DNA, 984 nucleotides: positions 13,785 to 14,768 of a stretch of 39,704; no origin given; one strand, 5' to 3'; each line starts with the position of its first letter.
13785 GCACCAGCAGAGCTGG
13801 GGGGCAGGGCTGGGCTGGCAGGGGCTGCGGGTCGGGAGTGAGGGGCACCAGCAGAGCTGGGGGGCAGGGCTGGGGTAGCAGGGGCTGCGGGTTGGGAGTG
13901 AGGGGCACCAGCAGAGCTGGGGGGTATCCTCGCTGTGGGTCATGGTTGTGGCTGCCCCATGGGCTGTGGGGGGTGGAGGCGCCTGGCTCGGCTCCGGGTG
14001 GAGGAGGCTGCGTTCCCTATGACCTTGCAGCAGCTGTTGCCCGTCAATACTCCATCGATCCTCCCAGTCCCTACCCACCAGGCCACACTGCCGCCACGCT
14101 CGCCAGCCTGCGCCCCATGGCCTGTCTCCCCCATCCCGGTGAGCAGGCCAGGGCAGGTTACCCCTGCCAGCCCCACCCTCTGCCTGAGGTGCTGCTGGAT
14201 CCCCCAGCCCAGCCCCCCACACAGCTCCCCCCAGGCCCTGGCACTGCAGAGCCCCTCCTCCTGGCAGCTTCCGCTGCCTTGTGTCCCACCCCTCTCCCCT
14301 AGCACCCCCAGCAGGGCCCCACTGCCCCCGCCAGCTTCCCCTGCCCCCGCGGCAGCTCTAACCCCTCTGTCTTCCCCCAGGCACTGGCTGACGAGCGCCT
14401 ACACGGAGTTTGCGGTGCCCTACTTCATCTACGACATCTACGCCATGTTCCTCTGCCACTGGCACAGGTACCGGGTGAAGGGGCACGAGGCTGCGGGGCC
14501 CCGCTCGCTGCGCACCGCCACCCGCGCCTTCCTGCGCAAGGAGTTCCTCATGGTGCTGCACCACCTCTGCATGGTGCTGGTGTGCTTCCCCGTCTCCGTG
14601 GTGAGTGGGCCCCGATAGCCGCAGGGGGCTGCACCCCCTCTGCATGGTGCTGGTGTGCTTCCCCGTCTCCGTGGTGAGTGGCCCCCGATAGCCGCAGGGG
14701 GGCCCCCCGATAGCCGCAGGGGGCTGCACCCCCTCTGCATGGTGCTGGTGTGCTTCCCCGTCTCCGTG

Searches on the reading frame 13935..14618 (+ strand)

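Call 23: search_protein_families(library=pfam, proteins=[window:13935-14618:+], max_evalue=0.01)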
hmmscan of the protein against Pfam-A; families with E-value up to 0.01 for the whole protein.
window:13935-14618:+ (227 aa): 1 family
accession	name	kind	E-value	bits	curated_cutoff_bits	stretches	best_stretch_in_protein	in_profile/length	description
PF03798.21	TRAM_LAG1_CLN8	-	2.7e-06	27.9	24.6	1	148-224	43-96/198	TLC domain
